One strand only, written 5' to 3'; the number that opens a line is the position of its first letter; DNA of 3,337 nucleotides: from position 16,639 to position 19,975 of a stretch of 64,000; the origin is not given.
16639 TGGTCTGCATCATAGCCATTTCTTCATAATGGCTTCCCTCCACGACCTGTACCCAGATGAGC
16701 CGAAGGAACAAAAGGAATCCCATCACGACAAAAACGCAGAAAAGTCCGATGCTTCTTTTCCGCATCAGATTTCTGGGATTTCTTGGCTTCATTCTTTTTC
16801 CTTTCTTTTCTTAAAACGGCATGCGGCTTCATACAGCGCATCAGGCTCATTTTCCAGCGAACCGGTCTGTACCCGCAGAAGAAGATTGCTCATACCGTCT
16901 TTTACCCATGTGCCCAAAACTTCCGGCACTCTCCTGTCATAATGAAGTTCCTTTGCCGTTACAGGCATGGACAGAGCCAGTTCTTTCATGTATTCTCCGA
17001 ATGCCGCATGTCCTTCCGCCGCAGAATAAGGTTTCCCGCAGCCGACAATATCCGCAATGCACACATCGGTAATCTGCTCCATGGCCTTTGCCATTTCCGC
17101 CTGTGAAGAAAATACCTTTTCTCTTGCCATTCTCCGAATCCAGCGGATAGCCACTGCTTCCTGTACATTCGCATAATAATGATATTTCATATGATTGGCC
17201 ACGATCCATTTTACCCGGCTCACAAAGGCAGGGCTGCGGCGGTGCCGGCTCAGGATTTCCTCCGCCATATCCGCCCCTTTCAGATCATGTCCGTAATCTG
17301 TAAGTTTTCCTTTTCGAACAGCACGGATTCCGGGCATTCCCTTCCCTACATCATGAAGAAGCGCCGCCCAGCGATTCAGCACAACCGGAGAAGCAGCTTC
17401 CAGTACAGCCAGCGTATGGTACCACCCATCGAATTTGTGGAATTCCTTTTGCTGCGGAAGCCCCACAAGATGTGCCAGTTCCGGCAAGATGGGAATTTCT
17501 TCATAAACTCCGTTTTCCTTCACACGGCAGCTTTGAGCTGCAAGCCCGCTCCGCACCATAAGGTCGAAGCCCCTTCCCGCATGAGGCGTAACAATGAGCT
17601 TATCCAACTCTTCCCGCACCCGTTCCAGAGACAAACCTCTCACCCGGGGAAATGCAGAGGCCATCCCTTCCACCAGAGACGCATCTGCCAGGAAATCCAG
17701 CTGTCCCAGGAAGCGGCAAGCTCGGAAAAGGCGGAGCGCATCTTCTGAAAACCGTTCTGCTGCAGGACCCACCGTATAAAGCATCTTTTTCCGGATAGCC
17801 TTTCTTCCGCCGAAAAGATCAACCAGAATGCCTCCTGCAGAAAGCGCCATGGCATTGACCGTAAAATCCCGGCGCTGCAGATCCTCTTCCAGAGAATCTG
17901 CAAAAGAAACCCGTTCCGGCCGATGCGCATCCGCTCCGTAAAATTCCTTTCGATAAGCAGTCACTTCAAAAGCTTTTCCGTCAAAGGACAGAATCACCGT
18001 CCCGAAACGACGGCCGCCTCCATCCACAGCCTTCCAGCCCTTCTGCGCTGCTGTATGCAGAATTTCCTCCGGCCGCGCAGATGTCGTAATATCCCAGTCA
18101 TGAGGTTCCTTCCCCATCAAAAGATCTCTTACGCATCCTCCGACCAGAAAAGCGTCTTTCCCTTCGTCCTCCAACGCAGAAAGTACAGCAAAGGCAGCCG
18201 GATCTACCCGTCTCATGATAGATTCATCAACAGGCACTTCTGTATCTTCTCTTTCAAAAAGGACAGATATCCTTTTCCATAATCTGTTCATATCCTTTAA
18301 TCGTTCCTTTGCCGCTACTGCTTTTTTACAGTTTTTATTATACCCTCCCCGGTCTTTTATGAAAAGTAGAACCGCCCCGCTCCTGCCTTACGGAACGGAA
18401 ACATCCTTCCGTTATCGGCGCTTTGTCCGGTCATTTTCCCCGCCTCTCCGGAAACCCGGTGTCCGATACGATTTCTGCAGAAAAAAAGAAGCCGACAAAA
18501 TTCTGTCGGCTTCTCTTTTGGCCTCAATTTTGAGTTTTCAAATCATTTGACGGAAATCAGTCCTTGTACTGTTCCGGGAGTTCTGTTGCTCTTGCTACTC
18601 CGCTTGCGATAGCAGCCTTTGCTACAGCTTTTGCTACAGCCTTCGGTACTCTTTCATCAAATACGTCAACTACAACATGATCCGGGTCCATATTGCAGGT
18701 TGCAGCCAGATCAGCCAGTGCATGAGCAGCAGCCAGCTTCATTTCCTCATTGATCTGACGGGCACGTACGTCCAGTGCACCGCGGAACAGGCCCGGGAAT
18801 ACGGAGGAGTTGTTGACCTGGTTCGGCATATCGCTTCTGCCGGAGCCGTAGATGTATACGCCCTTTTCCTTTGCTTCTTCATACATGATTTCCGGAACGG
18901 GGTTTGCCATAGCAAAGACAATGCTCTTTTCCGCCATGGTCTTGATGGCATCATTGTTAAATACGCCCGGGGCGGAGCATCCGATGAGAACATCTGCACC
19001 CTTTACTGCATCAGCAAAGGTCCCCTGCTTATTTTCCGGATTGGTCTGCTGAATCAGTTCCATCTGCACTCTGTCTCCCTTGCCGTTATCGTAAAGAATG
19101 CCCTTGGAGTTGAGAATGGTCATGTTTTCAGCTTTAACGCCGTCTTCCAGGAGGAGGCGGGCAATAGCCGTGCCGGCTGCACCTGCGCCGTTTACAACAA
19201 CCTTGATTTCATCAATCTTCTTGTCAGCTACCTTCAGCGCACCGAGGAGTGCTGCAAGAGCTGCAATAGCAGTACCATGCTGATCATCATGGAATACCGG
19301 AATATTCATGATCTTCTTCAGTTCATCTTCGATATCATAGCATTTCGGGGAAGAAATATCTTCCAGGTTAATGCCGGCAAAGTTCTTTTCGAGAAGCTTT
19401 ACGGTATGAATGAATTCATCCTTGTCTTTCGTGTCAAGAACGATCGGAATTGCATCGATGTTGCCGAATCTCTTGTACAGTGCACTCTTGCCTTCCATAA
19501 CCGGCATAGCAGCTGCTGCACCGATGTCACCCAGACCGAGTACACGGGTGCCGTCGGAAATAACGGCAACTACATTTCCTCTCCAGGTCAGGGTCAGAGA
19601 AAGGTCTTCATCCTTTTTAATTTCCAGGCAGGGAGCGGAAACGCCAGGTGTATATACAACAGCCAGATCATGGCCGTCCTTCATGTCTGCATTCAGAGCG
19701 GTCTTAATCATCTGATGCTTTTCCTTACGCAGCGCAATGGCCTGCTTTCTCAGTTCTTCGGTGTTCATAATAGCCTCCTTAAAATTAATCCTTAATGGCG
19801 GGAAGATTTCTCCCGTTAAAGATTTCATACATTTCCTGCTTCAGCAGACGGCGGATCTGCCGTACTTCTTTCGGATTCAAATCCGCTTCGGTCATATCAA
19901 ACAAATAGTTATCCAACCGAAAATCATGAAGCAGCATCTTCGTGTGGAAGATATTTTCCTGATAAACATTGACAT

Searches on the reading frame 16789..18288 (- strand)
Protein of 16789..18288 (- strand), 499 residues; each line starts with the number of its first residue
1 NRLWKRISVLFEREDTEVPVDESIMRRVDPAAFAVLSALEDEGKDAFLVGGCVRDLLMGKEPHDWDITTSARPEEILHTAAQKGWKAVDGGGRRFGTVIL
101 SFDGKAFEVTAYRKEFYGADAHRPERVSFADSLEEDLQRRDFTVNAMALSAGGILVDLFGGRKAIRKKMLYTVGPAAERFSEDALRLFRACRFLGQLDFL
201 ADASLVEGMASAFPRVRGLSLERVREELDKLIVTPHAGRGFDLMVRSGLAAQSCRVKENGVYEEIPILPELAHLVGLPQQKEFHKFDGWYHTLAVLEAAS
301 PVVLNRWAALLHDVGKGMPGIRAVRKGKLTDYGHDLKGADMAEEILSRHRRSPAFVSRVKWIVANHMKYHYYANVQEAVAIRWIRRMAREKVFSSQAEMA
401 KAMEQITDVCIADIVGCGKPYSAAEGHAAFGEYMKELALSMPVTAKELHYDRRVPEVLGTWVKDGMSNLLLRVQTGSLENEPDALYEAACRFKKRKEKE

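Call 46: search_protein_families(library=pfam, proteins=[window:16789-18288:-], max_evalue=0.00001)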
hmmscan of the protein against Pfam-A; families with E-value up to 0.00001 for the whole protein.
window:16789-18288:- (499 aa): 3 families
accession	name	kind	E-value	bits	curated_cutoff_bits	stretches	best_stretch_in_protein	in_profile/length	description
PF01743.26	PolyA_pol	-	9e-34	117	23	1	46-170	1-125/126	Poly A polymerase head domain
PF12627.12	PolyA_pol_RNAbd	-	5.2e-09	36.2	22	1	206-252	9-55/64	Probable RNA and SrmB- binding site of polymerase A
PF01966.28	HD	-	1.5e-07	32.2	22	1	294-386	7-93/116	HD domain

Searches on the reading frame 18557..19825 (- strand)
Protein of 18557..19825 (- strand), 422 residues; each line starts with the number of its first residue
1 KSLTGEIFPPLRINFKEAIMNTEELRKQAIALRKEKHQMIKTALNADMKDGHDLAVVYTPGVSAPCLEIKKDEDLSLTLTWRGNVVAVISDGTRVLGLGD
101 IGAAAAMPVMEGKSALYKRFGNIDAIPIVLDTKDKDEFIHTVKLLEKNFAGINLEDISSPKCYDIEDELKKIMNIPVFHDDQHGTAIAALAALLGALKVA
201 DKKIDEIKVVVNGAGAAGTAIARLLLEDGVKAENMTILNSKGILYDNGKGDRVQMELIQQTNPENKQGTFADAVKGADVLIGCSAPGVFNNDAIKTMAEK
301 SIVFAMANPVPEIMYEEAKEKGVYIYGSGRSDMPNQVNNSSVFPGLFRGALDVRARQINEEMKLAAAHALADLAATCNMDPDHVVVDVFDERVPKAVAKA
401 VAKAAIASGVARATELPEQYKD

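Call 46: search_protein_families(library=pfam, proteins=[window:18557-19825:-], max_evalue=0.00001)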
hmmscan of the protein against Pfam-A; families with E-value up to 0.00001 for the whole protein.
window:18557-19825:- (422 aa): 2 families
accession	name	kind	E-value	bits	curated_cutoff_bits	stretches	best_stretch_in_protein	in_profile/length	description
PF00390.24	malic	-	7.5e-28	98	23.1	1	48-170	12-182/182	Malic enzyme, N-terminal domain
PF03949.21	Malic_M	-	7.3e-25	88.2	23.5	1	184-406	3-258/258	Malic enzyme, NAD binding domain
